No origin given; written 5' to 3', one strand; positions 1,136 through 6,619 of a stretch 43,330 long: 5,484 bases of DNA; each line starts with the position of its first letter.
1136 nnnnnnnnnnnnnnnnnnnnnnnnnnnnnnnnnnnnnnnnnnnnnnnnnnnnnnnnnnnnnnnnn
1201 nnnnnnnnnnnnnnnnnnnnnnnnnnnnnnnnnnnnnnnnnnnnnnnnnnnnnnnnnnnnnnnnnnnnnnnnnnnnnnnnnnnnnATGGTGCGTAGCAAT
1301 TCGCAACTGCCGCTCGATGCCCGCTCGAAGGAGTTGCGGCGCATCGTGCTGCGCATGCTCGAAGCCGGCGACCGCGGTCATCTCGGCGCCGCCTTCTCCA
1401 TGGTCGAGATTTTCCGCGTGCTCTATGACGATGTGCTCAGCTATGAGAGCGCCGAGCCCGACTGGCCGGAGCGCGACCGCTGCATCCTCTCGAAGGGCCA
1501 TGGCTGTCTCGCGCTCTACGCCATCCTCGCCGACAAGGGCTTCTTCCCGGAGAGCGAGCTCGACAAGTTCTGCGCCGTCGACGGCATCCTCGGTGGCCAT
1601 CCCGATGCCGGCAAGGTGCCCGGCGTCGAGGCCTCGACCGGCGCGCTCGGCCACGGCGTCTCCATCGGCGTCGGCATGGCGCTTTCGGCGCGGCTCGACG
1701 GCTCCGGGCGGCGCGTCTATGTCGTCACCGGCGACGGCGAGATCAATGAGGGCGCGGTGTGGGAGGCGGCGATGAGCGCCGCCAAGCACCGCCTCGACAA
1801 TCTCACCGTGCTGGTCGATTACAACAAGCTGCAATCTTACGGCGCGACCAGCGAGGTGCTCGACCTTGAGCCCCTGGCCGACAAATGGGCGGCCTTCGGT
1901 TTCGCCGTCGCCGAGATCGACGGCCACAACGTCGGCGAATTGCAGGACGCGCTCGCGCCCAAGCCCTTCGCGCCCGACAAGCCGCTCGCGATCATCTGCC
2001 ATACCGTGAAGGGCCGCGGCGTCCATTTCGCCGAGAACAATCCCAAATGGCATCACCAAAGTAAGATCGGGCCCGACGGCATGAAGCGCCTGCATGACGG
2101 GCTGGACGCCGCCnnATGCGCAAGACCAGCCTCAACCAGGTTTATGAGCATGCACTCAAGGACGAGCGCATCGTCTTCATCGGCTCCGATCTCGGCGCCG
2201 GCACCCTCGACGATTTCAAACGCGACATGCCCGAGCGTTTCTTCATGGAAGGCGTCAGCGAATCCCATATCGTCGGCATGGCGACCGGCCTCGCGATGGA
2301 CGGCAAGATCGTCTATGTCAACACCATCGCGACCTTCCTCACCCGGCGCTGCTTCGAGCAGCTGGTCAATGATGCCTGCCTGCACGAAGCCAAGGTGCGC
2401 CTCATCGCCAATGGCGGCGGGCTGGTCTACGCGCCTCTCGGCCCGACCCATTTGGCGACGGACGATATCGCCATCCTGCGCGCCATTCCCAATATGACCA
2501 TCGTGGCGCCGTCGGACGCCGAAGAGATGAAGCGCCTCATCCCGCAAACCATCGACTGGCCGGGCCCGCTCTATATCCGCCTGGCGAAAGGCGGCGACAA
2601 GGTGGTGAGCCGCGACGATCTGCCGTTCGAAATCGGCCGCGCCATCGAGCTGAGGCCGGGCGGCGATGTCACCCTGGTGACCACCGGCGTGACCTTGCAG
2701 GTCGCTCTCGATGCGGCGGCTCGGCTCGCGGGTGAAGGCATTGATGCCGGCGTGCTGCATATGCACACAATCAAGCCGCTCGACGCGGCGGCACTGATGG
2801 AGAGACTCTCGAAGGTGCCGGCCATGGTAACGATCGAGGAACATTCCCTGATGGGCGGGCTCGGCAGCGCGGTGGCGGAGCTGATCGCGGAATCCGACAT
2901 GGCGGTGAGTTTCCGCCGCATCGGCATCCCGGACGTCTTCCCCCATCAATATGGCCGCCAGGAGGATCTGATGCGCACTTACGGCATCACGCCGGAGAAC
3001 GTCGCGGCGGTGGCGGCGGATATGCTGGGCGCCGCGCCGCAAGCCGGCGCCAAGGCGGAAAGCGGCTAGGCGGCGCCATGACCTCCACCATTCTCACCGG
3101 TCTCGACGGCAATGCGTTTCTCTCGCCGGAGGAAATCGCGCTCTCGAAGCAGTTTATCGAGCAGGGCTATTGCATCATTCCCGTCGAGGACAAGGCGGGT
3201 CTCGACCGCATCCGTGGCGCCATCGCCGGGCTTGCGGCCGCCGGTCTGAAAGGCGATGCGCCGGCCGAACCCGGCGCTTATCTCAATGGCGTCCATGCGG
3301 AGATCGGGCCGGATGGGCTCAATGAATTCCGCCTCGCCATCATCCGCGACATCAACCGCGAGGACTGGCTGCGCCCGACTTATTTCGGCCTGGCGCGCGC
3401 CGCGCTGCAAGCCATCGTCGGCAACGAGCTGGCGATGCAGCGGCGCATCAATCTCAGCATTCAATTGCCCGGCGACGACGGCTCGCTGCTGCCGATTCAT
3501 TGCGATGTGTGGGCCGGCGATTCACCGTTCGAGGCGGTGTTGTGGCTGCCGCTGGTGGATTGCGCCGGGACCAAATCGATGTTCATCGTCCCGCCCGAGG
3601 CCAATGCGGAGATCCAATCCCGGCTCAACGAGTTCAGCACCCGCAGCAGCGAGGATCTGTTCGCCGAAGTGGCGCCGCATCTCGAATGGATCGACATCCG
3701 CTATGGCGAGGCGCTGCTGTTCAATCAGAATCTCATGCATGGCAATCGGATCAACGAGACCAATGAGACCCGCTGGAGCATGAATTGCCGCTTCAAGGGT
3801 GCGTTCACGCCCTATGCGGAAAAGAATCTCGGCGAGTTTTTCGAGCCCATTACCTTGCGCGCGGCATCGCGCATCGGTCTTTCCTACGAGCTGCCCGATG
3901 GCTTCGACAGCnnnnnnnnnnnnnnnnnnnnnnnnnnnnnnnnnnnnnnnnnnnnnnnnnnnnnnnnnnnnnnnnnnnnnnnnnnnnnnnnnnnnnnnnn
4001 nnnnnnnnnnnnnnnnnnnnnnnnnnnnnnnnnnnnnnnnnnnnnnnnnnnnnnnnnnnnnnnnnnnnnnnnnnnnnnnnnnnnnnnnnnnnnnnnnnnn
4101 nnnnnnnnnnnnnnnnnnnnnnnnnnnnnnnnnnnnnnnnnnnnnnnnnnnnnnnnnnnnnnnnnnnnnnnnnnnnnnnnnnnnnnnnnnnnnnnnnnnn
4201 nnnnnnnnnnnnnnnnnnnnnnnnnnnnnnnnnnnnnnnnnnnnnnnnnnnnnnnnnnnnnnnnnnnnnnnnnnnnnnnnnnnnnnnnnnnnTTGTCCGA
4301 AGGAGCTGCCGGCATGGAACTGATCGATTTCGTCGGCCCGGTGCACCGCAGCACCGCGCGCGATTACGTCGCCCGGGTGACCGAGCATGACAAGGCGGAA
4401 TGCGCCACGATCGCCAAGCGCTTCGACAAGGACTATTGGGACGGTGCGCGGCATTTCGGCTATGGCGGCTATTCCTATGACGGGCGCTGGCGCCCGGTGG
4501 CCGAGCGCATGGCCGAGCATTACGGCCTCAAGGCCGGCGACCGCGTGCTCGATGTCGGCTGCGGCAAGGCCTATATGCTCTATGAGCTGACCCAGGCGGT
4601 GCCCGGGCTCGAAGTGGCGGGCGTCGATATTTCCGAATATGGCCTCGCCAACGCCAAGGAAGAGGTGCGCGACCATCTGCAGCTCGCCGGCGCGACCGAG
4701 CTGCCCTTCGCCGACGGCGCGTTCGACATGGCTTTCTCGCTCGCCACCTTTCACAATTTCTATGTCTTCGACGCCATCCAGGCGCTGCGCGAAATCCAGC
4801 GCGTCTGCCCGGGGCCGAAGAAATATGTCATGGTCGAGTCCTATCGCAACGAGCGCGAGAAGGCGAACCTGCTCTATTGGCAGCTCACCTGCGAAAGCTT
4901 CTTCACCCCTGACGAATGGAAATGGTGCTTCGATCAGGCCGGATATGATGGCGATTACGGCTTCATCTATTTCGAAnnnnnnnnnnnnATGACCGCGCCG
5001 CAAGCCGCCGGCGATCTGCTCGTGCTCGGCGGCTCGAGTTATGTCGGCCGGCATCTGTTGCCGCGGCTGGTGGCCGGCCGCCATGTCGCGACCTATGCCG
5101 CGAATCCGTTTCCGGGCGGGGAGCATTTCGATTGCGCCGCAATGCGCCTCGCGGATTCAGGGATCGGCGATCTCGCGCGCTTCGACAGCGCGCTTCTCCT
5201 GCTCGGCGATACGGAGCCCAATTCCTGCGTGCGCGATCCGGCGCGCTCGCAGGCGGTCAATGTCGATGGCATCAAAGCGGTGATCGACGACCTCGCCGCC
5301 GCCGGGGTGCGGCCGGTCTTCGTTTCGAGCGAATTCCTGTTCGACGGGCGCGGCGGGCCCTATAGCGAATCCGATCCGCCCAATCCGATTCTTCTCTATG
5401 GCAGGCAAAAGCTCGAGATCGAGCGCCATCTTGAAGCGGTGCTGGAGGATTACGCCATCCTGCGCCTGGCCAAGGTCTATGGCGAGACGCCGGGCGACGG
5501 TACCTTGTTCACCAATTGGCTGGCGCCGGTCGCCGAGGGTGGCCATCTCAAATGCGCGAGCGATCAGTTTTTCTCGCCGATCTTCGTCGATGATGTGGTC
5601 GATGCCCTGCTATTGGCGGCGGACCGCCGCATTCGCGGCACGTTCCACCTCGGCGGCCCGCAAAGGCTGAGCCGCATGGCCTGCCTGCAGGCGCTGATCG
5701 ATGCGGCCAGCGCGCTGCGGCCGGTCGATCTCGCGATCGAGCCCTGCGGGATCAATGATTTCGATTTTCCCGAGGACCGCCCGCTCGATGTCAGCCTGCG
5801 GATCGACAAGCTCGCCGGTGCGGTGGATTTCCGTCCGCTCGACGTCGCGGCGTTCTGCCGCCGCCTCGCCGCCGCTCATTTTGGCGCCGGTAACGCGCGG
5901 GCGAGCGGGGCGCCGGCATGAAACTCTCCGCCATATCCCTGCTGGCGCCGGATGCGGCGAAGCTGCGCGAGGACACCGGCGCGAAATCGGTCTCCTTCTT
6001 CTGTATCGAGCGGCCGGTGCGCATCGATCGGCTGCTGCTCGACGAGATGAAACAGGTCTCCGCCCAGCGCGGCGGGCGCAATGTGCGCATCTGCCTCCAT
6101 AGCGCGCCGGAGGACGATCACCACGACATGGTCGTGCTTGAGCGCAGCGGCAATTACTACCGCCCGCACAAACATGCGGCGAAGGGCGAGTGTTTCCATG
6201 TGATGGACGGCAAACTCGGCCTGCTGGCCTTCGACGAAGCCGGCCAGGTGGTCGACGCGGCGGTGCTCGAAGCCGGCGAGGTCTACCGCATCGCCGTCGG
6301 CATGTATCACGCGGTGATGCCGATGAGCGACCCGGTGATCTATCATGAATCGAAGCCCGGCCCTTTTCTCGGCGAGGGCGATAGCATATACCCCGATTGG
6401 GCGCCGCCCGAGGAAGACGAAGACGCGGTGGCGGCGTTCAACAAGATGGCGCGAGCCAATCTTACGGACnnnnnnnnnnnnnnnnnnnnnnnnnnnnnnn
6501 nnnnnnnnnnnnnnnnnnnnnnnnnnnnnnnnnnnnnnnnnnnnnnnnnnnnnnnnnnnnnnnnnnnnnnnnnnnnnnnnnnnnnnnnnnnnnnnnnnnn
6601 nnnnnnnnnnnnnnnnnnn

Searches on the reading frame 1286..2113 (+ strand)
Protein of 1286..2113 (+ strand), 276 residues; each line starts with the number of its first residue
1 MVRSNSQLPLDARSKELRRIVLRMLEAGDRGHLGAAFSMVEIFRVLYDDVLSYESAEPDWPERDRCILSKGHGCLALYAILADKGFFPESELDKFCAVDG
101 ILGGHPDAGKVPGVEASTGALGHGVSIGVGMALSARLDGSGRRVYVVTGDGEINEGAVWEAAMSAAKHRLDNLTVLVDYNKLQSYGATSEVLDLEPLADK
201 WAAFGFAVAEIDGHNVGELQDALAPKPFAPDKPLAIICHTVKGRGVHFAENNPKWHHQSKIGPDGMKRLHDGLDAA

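Call 30: search_protein_families(library=pfam, proteins=[window:1286-2113:+], max_evalue=0.0001)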
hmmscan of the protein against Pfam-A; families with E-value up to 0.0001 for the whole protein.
window:1286-2113:+ (276 aa): 2 families
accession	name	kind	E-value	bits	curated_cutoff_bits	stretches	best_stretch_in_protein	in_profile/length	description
PF00456.26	Transketolase_N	-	7.9e-45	153.7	22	1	16-269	8-271/334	Transketolase, thiamine diphosphate binding domain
PF13292.11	DXP_synthase_N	-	1.9e-09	37.7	21.2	1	9-182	17-173/274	1-deoxy-D-xylulose-5-phosphate synthase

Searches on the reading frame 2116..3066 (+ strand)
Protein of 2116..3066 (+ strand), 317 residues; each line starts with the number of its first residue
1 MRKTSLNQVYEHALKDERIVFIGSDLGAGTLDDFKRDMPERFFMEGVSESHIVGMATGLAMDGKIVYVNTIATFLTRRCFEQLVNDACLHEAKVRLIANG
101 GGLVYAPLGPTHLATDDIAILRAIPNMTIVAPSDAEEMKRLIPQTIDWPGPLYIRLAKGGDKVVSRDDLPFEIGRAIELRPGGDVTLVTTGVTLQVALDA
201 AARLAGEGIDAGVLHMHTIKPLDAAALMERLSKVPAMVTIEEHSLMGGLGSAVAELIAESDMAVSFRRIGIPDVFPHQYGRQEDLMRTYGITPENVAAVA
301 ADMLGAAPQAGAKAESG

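Call 30: search_protein_families(library=pfam, proteins=[window:2116-3066:+], max_evalue=0.0001)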
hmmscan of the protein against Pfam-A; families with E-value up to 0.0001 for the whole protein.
window:2116-3066:+ (317 aa): 3 families
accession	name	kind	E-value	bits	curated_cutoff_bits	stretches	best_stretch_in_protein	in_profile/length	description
PF02779.29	Transket_pyr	-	7e-29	101.1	27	1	2-158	6-169/174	Transketolase, pyrimidine binding domain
PF02780.25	Transketolase_C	-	9.4e-29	100.3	25.9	1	174-296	1-124/124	Transketolase, C-terminal domain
PF17147.9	PFOR_II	-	4e-05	24.4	27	1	184-259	2-77/102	Pyruvate:ferredoxin oxidoreductase core domain II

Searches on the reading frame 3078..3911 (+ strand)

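Call 30: search_protein_families(library=pfam, proteins=[window:3078-3911:+], max_evalue=0.0001)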
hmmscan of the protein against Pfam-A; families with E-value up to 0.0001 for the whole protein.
window:3078-3911:+ (278 aa): 0 families

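Call 72: search_protein_families(library=ncbifam, proteins=[window:3078-3911:+], max_evalue=1e-8)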
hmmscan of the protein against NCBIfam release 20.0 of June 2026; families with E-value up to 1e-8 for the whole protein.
window:3078-3911:+ (278 aa): 1 family
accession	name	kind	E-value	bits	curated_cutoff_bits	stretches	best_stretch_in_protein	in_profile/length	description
TIGR04324.1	SpoChoClust_2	subfamily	1.9e-93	312.6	150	1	24-272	2-247/248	sporadic carbohydrate cluster 2OG-Fe(II) oxygenase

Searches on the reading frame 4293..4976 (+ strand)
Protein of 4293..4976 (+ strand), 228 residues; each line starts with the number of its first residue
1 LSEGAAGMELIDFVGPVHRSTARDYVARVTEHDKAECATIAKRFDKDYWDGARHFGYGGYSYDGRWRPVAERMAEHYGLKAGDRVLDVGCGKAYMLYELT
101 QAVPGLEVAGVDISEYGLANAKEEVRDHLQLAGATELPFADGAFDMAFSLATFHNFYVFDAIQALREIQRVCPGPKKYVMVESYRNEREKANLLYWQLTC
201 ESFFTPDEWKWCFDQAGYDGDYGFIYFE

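Call 30: search_protein_families(library=pfam, proteins=[window:4293-4976:+], max_evalue=0.0001)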
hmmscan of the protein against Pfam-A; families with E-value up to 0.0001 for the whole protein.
window:4293-4976:+ (228 aa): 6 families
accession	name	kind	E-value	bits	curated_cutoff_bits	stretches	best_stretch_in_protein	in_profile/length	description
PF08241.18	Methyltransf_11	-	9.8e-17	61.8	21.2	1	86-172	1-87/95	Methyltransferase domain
PF13649.12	Methyltransf_25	-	1.1e-15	58.5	27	1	85-172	1-93/97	Methyltransferase domain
PF13847.12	Methyltransf_31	-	1.4e-15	57.7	27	1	80-217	2-145/145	Methyltransferase domain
PF13489.12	Methyltransf_23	-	1.9e-13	50.9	27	1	65-219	8-160/164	Methyltransferase domain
PF08242.18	Methyltransf_12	-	1.6e-09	38.8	30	1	86-171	1-91/98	Methyltransferase domain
PF01209.24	Ubie_methyltran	-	2e-08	34.3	20.1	1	73-188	39-159/233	ubiE/COQ5 methyltransferase family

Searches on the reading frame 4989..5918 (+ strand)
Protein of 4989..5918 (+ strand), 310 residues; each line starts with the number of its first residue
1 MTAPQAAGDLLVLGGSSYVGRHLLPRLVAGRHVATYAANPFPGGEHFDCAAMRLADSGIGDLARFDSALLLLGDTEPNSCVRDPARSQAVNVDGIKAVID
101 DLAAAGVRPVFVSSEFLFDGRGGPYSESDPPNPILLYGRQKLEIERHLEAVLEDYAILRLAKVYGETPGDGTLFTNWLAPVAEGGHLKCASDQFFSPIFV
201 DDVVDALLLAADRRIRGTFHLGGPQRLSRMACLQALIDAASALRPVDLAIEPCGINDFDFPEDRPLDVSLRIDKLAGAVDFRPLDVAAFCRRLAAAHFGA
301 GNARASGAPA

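Call 30: search_protein_families(library=pfam, proteins=[window:4989-5918:+], max_evalue=0.0001)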
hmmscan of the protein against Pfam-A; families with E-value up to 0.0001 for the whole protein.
window:4989-5918:+ (310 aa): 2 families
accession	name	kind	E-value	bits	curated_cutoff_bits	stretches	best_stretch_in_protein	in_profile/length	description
PF04321.23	RmlD_sub_bind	-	1.3e-29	103.7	27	1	10-282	3-270/287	RmlD substrate binding domain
PF01370.27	Epimerase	-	1.2e-15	58.1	20.9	1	11-213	2-227/240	NAD dependent epimerase/dehydratase family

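Call 72: search_protein_families(library=ncbifam, proteins=[window:4989-5918:+], max_evalue=1e-8)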
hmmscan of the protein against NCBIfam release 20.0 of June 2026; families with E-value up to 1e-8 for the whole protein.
window:4989-5918:+ (310 aa): 1 family
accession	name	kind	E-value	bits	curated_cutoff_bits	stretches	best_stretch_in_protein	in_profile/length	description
TIGR01214.1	rmlD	equivalog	9.7e-30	103.6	224.05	1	11-276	3-264/285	dTDP-4-dehydrorhamnose reductase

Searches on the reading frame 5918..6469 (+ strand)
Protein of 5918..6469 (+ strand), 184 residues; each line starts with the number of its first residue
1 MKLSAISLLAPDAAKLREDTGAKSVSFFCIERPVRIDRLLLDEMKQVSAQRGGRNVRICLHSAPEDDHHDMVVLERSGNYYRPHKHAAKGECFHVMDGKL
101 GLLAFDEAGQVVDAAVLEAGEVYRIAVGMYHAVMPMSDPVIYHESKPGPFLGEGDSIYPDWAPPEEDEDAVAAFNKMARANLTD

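Call 72: search_protein_families(library=ncbifam, proteins=[window:5918-6469:+], max_evalue=1e-8)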
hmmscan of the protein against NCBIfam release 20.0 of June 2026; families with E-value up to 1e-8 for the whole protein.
window:5918-6469:+ (184 aa): 1 family
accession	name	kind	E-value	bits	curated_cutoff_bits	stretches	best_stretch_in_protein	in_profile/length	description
TIGR04366.1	cupin_WbuC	subfamily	1e-26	93.3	42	1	36-163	2-132/132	WbuC family cupin fold metalloprotein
